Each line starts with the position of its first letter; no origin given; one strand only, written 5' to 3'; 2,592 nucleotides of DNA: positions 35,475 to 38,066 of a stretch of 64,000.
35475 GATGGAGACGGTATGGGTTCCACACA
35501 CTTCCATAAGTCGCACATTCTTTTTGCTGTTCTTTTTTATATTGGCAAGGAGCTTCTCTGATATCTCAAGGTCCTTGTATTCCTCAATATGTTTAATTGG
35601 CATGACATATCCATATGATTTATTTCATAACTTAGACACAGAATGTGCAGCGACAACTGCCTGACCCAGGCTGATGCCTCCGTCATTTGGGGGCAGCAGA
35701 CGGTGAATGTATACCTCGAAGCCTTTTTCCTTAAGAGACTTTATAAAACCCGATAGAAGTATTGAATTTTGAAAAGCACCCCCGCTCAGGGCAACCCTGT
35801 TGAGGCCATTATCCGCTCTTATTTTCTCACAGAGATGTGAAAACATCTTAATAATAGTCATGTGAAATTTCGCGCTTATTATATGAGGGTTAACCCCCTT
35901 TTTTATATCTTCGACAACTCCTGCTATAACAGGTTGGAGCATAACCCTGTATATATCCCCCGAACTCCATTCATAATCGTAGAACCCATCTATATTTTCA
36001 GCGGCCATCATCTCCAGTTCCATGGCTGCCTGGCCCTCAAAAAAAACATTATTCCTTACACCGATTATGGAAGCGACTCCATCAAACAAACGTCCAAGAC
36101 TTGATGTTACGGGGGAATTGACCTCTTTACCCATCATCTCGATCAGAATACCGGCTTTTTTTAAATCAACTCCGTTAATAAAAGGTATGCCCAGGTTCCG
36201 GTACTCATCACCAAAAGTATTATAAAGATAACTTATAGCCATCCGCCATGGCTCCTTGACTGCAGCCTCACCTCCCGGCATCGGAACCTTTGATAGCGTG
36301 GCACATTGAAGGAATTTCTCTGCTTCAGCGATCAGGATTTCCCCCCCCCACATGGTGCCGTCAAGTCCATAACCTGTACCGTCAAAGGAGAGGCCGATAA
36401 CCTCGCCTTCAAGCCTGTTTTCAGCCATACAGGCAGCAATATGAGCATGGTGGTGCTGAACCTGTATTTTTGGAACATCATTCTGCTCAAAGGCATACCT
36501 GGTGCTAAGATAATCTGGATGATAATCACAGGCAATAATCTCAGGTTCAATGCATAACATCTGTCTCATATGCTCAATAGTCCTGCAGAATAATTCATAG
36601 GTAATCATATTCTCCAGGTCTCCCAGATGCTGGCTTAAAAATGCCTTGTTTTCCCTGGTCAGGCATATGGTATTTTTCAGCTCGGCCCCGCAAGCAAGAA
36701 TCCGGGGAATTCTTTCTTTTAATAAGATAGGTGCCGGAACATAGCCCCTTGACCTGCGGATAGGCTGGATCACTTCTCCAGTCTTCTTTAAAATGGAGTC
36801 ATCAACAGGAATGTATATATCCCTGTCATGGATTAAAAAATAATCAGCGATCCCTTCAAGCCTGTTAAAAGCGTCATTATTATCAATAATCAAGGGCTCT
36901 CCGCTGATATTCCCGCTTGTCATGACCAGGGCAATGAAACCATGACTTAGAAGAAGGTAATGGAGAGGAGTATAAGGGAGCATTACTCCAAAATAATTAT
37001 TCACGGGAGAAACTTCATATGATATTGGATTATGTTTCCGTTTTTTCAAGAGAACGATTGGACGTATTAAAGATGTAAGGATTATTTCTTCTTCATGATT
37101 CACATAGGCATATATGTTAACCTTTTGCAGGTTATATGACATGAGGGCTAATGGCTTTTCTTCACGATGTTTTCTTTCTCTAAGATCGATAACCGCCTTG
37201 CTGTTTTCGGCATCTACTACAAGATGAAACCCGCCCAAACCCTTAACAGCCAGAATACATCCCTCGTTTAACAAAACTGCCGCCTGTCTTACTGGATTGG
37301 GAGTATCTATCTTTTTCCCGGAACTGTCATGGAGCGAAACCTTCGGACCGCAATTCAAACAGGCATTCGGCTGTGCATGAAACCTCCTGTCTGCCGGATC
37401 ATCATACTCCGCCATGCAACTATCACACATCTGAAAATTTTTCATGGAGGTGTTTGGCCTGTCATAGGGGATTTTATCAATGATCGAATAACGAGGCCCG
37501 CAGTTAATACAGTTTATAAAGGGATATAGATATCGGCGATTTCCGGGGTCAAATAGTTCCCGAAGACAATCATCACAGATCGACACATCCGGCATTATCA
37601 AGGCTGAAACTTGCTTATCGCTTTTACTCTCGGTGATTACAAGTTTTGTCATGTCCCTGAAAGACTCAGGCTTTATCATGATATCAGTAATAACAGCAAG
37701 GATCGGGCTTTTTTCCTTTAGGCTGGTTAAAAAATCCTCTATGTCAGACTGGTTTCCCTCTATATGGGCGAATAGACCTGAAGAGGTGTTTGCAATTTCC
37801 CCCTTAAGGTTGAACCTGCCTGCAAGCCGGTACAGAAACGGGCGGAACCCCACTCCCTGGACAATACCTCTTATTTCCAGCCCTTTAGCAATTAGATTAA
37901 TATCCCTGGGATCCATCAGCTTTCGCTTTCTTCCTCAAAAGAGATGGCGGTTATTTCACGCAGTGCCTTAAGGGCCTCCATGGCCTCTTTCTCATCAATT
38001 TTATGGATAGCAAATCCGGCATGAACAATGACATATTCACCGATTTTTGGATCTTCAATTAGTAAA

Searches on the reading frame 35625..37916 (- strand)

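Call 28: search_protein_families(library=pfam, proteins=[window:35625-37916:-], max_evalue=0.0001)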
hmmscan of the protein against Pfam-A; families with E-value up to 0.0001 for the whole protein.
window:35625-37916:- (763 aa): 5 families
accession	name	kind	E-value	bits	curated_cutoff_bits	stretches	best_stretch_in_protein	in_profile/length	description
PF22521.2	HypF_C_2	-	2.9e-79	266.7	27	1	508-752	1-241/241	Carbamoyltransferase, Kae1-like Domain, second subdomain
PF01300.24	Sua5_yciO_yrdC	-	3.5e-39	134.6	25.1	1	215-389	2-178/178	Telomere recombination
PF17788.7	HypF_C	-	1.8e-38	131.6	23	1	404-499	4-99/99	HypF Kae1-like domain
PF07503.17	zf-HYPF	-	3.2e-34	116.9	23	2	113-146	1-34/34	HypF finger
PF00708.24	Acylphosphatase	-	1.1e-16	61.3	22.5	1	13-84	3-74/85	Acylphosphatase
